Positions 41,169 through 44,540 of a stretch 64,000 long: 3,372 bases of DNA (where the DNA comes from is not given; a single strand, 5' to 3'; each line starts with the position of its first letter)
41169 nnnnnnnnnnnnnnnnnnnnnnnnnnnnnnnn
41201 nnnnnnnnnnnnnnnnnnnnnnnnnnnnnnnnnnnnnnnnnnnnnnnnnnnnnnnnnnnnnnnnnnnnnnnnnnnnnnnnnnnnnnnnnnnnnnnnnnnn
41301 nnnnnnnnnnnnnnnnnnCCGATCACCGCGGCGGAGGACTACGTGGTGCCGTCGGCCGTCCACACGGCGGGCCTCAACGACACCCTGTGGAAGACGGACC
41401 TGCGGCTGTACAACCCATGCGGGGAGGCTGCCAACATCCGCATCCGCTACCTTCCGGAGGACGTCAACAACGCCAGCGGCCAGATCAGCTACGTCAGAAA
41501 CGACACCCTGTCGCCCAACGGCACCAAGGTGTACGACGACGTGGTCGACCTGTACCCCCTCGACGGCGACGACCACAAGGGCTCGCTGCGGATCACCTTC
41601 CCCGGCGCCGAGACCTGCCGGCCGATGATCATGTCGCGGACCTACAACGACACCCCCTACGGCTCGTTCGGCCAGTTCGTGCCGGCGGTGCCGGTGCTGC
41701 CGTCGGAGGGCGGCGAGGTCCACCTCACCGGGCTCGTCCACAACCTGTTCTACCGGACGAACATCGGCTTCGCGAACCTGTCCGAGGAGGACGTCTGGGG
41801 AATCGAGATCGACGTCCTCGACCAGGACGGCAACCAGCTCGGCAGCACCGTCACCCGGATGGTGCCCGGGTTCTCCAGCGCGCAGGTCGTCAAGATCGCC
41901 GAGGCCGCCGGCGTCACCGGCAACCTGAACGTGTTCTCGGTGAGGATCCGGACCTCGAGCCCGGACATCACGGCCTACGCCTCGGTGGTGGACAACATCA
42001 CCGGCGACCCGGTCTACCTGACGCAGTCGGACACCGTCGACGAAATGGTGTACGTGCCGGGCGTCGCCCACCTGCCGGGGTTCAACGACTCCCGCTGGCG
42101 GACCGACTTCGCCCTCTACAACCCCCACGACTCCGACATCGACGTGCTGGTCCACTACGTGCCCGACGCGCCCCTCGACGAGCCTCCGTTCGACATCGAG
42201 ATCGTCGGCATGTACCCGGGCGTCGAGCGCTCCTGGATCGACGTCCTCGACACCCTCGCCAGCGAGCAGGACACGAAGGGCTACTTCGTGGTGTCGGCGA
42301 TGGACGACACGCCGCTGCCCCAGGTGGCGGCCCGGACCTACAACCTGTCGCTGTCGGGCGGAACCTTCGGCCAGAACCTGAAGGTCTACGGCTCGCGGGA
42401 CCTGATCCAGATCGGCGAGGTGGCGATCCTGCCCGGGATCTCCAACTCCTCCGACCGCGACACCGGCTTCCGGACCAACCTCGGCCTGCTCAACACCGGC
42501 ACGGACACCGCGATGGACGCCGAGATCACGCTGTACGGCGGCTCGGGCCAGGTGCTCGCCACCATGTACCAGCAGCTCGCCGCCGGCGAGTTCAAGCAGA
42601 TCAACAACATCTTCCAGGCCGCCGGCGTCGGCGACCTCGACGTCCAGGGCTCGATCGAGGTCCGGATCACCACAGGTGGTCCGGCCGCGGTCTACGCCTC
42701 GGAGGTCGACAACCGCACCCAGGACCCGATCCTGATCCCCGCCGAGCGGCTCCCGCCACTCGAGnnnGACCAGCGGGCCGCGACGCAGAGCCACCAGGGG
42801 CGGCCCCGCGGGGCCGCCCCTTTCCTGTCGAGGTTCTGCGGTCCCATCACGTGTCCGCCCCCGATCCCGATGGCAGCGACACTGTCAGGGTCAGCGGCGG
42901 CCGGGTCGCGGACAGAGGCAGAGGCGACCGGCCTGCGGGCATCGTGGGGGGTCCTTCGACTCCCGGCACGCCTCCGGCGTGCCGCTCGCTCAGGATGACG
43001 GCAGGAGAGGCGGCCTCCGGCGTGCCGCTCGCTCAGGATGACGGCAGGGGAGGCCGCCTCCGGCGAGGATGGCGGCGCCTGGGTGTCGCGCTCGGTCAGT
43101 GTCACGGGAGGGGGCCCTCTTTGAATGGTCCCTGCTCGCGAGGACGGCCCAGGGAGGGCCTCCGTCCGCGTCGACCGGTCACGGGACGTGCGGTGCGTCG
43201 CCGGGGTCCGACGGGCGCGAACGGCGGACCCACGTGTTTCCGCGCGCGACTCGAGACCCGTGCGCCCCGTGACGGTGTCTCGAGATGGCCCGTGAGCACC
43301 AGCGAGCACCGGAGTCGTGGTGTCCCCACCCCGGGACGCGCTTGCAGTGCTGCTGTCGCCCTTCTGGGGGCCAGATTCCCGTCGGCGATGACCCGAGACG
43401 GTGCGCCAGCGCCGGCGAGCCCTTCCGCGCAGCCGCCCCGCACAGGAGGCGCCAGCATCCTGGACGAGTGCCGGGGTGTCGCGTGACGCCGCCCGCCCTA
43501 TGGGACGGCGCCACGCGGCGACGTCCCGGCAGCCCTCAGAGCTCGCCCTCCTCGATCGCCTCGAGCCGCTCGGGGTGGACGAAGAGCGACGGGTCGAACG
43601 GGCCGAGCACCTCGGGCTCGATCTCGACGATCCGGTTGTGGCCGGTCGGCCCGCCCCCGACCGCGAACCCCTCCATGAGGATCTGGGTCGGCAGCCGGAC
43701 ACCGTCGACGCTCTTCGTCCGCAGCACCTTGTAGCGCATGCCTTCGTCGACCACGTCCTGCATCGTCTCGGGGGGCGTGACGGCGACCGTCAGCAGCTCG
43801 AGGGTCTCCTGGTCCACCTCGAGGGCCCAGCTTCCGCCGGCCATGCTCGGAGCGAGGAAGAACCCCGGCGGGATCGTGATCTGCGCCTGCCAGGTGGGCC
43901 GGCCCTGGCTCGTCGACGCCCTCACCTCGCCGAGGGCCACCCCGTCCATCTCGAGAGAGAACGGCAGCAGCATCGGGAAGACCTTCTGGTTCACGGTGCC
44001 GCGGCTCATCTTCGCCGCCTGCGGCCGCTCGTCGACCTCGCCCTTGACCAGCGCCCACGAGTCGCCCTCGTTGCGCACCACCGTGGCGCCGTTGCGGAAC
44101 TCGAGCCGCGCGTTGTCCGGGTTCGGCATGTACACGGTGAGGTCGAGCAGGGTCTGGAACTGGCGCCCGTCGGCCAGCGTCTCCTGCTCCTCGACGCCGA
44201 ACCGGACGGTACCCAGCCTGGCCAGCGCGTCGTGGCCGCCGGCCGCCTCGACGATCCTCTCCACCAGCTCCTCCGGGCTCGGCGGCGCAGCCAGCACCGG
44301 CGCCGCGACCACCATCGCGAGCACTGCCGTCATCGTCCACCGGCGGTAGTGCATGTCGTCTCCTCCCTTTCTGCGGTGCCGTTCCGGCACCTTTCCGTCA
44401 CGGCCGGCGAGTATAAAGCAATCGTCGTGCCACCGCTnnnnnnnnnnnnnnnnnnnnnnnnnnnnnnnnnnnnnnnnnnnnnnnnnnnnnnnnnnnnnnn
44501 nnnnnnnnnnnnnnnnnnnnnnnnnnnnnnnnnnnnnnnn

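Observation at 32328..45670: The ABC-2 permease and its Wzt-like ATPase are split by an 11-kb block of four secreted-protein genes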

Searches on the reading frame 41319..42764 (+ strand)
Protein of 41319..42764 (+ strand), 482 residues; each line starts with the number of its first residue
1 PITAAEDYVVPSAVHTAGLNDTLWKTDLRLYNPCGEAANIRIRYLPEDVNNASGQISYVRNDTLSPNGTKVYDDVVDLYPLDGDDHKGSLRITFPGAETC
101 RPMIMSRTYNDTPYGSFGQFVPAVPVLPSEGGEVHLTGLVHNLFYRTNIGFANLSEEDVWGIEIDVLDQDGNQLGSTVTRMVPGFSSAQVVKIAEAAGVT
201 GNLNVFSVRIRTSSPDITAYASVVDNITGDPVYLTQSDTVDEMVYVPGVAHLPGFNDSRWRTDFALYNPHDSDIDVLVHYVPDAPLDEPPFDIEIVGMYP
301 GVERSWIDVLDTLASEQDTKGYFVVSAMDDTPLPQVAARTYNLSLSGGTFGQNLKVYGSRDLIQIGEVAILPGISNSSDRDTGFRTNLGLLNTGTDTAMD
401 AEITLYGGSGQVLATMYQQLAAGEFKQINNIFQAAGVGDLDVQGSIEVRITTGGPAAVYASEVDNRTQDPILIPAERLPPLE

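Call 84: search_solved_structures(query=window:41319-42764:+, max_evalue=1)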
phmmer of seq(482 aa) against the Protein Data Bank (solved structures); distinct sequences matched with E-value up to 1: 0.

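Call 85: search_protein_families(library=pfam, proteins=[window:41319-42764:+], max_evalue=1)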
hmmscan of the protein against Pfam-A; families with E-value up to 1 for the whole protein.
seq(482 aa): 0 families
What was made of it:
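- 37119..42767 (+): giant secreted protein (1,882 aa): LVIVD-type propeller, PKD/Ig-like repeats, three BACON domains separated by poly-Gly linkers, two unannotated C-terminal ~230-aa repeats. C-terminal part has no Pfam or PDB hit (calls 84, 85).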

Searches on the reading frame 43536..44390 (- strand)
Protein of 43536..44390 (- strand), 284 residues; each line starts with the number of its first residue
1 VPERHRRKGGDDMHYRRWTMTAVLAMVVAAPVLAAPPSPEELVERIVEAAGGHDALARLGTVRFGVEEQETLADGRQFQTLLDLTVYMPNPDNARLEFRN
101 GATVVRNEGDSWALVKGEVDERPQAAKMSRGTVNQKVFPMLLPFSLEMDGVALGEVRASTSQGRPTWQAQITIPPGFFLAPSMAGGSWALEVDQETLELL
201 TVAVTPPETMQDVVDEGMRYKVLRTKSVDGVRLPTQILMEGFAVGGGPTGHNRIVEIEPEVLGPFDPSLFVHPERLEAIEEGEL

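Call 4: search_protein_families(library=pfam, proteins=[window:43536-44390:-], max_evalue=0.01)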
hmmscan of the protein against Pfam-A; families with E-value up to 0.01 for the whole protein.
window:43536-44390:- (284 aa): 0 families

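Call 25: search_protein_families(library=ncbifam, proteins=[window:43536-44354:-], max_evalue=0.01)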
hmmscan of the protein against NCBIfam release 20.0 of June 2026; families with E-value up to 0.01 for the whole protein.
window:43536-44354:- (272 aa): 0 families

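Call 35: search_solved_structures(query=A3, max_evalue=1)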
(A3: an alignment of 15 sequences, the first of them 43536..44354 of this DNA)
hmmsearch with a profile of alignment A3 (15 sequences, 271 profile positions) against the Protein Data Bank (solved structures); distinct sequences matched with E-value up to 1: 0.

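Call 54: predict_structure(alignment_id=A6)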
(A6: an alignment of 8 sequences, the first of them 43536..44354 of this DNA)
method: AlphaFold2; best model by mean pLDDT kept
length: 272 residues; sequences in the alignment: 8
mean_pLDDT: 88.6   pTM: 0.82
mean pLDDT of the five models: 88.6, 88.4, 88.4, 86.6, 86.4
residues with pLDDT >= 90: 200; 70-90: 46; 50-70: 6; < 50: 20
segments of 3 or more residues with pLDDT < 50: 1-20
pLDDT, mean of each block of 10 residues (from residue 1): 41 42 89 96 96 96 94 96 94 93 93 93 93 94 94 95 88 92 94 85 84 95 95 87 97 94 88 67
secondary structure, 60 per line:
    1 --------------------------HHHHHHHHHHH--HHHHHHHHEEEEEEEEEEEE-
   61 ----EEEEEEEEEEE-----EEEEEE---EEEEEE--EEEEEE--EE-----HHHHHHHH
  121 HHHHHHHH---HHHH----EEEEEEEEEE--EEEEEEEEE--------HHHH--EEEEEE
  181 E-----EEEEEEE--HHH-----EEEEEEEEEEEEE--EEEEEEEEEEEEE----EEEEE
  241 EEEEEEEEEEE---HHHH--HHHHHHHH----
elements in order: H27-37 H40-47 E48-59 E65-75 E81-86 E90-95 E98-103 H113-128 H132-135 E140-149 E152-160 H169-172 E175-181 E187-193 E204-216 E219-231 E236-251 H255-258 H261-268
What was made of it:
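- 43536..44354 (-): P272: periplasmic LolA-superfamily protein (SPI signal, no lipobox). AF2 pLDDT 88.6 (call 54).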

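Call 57: fold_search(model_id=the predicted structure, library=pdb)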
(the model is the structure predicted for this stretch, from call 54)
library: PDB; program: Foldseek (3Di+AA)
matches with E <= 10: 1222; with E <= 0.001: 55
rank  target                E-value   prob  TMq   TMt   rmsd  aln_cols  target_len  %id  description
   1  3buu_B                6.7e-10  1.00  0.53  0.64   6.0       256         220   11  Crystal structure of LolA superfamily protein NE2245 from Nitrosomonas europaea (released 2008-01-22)
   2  3buu_A                1.7e-09  1.00  0.53  0.63   6.1       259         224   11  Crystal structure of LolA superfamily protein NE2245 from Nitrosomonas europaea (released 2008-01-22)
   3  9tp6_B                2.2e-09  1.00  0.52  0.57   7.0       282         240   14  Structure of LolA3 from Porphyromonas gingivalis (released 2026-02-18)
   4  4z48_A                8.7e-09  1.00  0.53  0.59   6.2       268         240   11  Crystal structure of a DUF1329 family protein (DESPIG_00262) from Desulfovibrio piger ATCC 29098 at 1.75 A resolution (released 2015-04-22)
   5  9tp6_A                1.0e-08  1.00  0.52  0.58   6.9       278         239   13  Structure of LolA3 from Porphyromonas gingivalis (released 2026-02-18)
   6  3bk5                  1.9e-08  1.00  0.53  0.60   5.8       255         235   12  Crystal structure of putative outer membrane lipoprotein-sorting protein domain from Vibrio parahaemolyticus (released 2008-02-05)
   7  4mxt                  8.9e-07  1.00  0.36  0.46   8.9       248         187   15  Crystal structure of an Outer-membrane lipoprotein carrier protein (BACUNI_04723) from Bacteroides uniformis ATCC 8492 a (released 2013-10-16)
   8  8cgm_A                1.7e-06  1.00  0.37  0.48   6.4       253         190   11  Structure of the lipoprotein transporter LolA from Porphyromonas gingivalis (released 2023-06-21)
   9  9tpm                  2.3e-06  1.00  0.50  0.56   6.7       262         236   10  Structure of LolB from Porphyromonas gingivalis (released 2026-02-18)
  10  8chx_B                2.3e-06  1.00  0.35  0.48   6.7       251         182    8  Structure and function of LolA from Vibrio cholerae (released 2023-06-21)
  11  2w7q_B                3.2e-06  1.00  0.36  0.49   6.6       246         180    9  Structure of Pseudomonas aeruginosa LolA (released 2009-12-29)
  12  8orn_A                4.0e-06  1.00  0.32  0.43   7.5       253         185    8  Crystal structure of Xanthomonas campestris pv. campestris LolA-LolB complex (released 2023-07-05)
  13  9azz_A                5.3e-06  1.00  0.33  0.46   8.3       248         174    6  Crystal structure of outer membrane lipoprotein carrier protein (LolA) from Ehrlichia ruminantium (released 2024-03-20)
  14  2w7q_A                5.9e-06  1.00  0.36  0.47   6.7       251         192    8  Structure of Pseudomonas aeruginosa LolA (released 2009-12-29)
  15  4ki3_D                8.3e-06  1.00  0.30  0.40   9.0       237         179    8  1.70 Angstrom resolution crystal structure of outer-membrane lipoprotein carrier protein (lolA) from Yersinia pestis C (released 2013-05-15)
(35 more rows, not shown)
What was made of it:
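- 43536..44354 (-): Foldseek PDB hits: NE2245 LolA-superfamily protein E 7e-10, LolA3 of P. gingivalis, DUF1329, 3bk5, many LolA/LolB (call 57).
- On LolA superfamily (P272): Foldseek probability 1.0, E 7e-10, TM 0.53-0.64 to LolA-superfamily structures (calls 54, 57).
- LolA fold of P272 (calls 54, 57). LolA-superfamily fold of P272 next to the ATPase (calls 54, 57).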
